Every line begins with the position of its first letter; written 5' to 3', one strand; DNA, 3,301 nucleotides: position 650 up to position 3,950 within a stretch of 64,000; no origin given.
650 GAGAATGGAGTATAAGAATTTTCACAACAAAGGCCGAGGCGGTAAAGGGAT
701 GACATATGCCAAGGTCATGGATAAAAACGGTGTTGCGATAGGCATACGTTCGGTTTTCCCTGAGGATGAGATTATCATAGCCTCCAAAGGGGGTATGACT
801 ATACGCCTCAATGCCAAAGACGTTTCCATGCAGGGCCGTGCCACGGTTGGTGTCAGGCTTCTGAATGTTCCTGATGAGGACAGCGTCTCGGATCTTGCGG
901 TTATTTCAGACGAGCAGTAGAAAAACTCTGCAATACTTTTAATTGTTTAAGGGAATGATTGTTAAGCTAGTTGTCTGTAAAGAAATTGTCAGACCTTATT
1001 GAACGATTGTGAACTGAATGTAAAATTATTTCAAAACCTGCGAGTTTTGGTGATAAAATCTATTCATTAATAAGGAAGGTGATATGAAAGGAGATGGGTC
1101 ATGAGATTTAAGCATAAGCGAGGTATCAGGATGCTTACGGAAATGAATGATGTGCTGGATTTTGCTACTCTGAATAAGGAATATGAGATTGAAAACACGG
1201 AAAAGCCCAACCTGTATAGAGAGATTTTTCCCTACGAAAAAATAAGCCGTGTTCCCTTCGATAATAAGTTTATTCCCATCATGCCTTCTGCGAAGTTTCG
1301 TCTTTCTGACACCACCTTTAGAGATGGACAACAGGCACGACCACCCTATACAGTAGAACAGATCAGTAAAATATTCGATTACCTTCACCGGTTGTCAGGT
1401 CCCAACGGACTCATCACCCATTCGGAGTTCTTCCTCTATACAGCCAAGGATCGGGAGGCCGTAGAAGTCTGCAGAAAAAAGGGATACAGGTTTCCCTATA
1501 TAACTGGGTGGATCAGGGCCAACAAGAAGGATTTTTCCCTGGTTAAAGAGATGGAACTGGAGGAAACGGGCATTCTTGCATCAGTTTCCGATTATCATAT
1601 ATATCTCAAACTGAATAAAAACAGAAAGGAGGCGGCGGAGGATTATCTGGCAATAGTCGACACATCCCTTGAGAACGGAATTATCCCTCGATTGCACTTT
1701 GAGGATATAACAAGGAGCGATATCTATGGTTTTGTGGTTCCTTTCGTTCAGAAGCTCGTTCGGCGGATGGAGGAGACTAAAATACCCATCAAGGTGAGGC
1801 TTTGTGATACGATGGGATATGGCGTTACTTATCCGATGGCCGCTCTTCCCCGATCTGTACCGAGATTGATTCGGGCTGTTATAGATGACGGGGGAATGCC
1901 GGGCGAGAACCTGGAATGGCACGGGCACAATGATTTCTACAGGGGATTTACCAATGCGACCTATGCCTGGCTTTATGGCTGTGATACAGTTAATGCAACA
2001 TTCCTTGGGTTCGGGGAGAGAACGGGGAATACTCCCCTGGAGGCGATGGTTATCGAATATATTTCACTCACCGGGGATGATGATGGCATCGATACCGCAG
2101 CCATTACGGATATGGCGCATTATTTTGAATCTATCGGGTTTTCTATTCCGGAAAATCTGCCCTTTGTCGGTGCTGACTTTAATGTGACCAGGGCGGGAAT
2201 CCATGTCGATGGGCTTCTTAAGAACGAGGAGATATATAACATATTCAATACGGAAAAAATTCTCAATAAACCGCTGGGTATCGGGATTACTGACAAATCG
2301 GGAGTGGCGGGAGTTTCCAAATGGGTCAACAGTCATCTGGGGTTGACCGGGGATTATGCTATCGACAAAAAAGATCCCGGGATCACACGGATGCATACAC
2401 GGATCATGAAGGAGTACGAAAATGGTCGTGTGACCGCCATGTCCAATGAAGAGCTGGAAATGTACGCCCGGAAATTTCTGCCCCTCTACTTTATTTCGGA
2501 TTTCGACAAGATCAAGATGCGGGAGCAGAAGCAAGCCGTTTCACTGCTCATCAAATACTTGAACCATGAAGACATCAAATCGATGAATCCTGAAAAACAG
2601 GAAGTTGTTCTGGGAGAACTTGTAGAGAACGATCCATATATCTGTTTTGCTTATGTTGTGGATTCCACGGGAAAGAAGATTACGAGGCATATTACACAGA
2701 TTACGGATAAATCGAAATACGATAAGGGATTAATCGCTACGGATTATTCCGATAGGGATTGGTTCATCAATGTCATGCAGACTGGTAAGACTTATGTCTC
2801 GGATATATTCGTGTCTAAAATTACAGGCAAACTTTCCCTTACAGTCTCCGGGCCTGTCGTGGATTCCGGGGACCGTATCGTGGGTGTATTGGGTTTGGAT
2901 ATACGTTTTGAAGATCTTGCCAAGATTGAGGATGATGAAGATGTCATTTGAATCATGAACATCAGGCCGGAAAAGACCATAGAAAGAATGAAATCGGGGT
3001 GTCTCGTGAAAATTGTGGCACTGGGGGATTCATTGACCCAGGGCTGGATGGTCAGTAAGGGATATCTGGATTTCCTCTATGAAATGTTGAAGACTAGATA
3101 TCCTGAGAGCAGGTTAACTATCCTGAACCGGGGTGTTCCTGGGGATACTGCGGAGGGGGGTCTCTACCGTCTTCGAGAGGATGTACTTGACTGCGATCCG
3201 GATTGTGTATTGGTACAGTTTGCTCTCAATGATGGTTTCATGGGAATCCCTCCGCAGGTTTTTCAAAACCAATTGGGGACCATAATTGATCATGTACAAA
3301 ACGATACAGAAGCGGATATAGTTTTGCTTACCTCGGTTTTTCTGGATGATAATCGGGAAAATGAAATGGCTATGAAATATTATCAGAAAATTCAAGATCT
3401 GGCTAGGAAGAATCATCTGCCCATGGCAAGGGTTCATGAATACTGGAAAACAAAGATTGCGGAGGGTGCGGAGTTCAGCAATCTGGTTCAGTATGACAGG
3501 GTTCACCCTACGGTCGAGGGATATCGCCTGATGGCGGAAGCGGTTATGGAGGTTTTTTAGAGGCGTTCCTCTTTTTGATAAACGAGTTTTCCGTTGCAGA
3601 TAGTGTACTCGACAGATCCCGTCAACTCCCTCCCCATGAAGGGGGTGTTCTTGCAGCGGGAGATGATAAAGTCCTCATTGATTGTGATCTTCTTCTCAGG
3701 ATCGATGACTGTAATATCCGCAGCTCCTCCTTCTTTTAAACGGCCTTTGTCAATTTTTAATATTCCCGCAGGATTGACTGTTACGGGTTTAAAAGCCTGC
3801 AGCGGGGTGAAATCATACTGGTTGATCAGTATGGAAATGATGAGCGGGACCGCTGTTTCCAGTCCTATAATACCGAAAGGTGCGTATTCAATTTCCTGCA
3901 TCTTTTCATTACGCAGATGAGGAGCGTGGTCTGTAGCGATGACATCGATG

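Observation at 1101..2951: Cytoplasmic DRE-TIM (HMGL-like) synthase fused to a Cache-type ligand-binding domain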

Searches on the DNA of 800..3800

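Call 67: search_rna_families(source=window, start=800, end=3800, threshold=evalue, max_evalue=1)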
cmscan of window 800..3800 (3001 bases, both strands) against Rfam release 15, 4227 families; matches with E-value up to 1: 1.
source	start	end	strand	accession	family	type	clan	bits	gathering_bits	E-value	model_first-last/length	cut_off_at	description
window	1362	1420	-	RF01304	sR5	Gene; snRNA; snoRNA; CD-box;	-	17.8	40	0.52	1-53/53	no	Small nucleolar RNA sR5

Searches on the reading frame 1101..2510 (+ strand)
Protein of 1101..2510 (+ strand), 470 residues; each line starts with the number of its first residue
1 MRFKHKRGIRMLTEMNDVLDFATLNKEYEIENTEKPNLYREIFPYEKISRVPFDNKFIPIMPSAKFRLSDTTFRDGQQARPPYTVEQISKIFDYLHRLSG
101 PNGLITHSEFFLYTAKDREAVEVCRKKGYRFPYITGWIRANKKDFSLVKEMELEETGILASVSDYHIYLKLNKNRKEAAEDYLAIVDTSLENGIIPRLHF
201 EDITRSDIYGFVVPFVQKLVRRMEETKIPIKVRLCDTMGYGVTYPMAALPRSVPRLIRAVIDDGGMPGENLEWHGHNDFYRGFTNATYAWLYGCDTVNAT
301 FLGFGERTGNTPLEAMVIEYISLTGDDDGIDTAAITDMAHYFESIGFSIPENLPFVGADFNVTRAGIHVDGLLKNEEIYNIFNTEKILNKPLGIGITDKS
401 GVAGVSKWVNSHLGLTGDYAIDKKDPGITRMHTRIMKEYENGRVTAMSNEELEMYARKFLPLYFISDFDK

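Call 31: search_protein_representatives(protein=window:1101-2510:+)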
Query: 470 residues. Proteins with E-value up to 0.001 (for the whole library): 3058; up to 1e-10: 976; up to 1e-30: 231. The best 150 are listed.
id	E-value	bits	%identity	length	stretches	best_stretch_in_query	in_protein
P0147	2.5e-161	554.3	53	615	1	22-470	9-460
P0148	1.2e-156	538.9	53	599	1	23-464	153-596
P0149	1.0e-146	506.2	52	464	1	27-457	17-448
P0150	2.6e-139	481.7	52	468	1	23-463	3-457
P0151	4.1e-139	481.1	59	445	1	29-364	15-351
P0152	1.4e-137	476.0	50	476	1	26-462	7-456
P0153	9.3e-136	470.0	48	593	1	34-462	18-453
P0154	2.1e-132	458.9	64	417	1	88-397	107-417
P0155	2.2e-129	449.0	46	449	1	33-464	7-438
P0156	9.9e-120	417.1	58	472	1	28-320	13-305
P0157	2.8e-113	395.9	54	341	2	25-262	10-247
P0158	2.2e-111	389.6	54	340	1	43-359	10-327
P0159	3.5e-110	385.7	61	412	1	200-469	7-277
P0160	6.5e-108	378.2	51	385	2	261-454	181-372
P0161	6.7e-106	371.5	54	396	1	27-310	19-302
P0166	2.2e-97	343.5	40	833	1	34-458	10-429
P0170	1.8e-89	317.4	40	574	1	68-452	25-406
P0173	2.1e-86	307.3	40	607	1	26-419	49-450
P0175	4.8e-85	302.8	41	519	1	57-452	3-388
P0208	1.6e-62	228.6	38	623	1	32-421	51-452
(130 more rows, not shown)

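Call 32: search_protein_families(library=pfam, proteins=[P0147, P0148, P0153, P0166, P0170, P0173, P0175, P0208, P0149, P0152], max_evalue=0.001)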
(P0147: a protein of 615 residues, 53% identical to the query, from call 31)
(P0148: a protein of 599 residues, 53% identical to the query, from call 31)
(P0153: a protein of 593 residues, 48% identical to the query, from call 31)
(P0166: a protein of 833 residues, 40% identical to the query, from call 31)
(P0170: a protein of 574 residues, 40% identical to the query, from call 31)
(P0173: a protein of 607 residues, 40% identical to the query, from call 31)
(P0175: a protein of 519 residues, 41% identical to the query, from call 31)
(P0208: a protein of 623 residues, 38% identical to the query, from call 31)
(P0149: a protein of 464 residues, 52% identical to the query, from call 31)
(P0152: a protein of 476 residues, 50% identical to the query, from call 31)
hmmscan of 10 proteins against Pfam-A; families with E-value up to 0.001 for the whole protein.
P0147 (615 aa): 3 families
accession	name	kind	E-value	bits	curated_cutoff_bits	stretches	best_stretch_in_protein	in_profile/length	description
PF00682.25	HMGL-like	-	6.3e-30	104.9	29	1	54-327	3-258/260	HMGL-like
PF02743.24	dCache_1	-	3.7e-10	40.2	45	1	485-607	57-167/240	Cache domain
PF22673.2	MCP-like_PDC_1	-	2e-09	38.3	27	1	490-597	1-113/113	Methyl-accepting chemotaxis protein-like, first PDC sensor domain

P0148 (599 aa): 2 families
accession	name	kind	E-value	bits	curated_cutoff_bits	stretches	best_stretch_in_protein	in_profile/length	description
PF00682.25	HMGL-like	-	3e-27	96.1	29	1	198-470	4-258/260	HMGL-like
PF00072.30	Response_reg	-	6.9e-17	62.1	30.2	1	6-121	1-110/111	Response regulator receiver domain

P0153 (593 aa): 3 families
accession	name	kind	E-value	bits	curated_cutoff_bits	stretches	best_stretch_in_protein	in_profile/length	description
PF00682.25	HMGL-like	-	4.1e-24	85.8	29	1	52-307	4-242/260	HMGL-like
PF22673.2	MCP-like_PDC_1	-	1.3e-07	32.5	27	1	508-588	30-111/113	Methyl-accepting chemotaxis protein-like, first PDC sensor domain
PF02743.24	dCache_1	-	0.00032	20.7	45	1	481-590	57-157/240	Cache domain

P0166 (833 aa): 6 families
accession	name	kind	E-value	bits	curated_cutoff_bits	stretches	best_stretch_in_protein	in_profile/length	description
PF00682.25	HMGL-like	-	2.9e-27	96.1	29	1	42-289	2-236/260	HMGL-like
PF13535.11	ATP-grasp_4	-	3.3e-18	66.2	27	1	579-711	6-158/160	ATP-grasp domain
PF18603.7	LAL_C2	-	1.9e-13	50.9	29.4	1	754-830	2-78/78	L-amino acid ligase C-terminal domain 2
PF02655.19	ATP-grasp_3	-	1.5e-09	38.6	23.2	1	574-708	30-159/160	ATP-grasp domain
PF01071.24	GARS_A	-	0.00019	21.8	27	1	539-673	2-151/194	Phosphoribosylglycinamide synthetase, ATP-grasp (A) domain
PF22617.1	HCS_D2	-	0.00035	21.3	27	0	328-384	1-57/82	Homocitrate synthase post-HMGL domain-like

P0170 (574 aa): 2 families
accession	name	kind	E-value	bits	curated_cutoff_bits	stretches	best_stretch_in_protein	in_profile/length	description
PF00682.25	HMGL-like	-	3.2e-30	105.8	29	1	23-293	2-254/260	HMGL-like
PF22617.1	HCS_D2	-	4.5e-09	37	27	1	313-367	2-56/82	Homocitrate synthase post-HMGL domain-like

P0173 (607 aa): 2 families
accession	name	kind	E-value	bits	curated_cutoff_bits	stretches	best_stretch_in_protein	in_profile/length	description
PF00682.25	HMGL-like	-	1.4e-27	97.2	29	1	88-354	2-243/260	HMGL-like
PF01842.31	ACT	-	0.00024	21.3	27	1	505-545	2-40/66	ACT domain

P0175 (519 aa): 2 families
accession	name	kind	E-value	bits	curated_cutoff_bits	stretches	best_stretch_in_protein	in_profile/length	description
PF00682.25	HMGL-like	-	2.6e-27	96.3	29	1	12-278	2-256/260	HMGL-like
PF22617.1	HCS_D2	-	9.9e-10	39.1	27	1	296-346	2-52/82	Homocitrate synthase post-HMGL domain-like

P0208 (623 aa): 2 families
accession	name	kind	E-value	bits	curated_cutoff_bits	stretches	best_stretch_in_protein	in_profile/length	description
PF00682.25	HMGL-like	-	4.9e-21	75.7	29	1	86-355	3-243/260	HMGL-like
PF01842.31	ACT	-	0.00045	20.4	27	1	523-563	2-40/66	ACT domain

P0149 (464 aa): 2 families
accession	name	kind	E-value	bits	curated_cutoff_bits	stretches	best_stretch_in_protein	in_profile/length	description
PF00682.25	HMGL-like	-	3.5e-31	109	29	1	58-331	4-259/260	HMGL-like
PF22617.1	HCS_D2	-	0.00056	20.7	27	0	351-402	6-57/82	Homocitrate synthase post-HMGL domain-like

P0152 (476 aa): 1 family
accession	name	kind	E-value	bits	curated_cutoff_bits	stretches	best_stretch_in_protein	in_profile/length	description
PF00682.25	HMGL-like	-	1.2e-27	97.4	29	1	60-312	3-236/260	HMGL-like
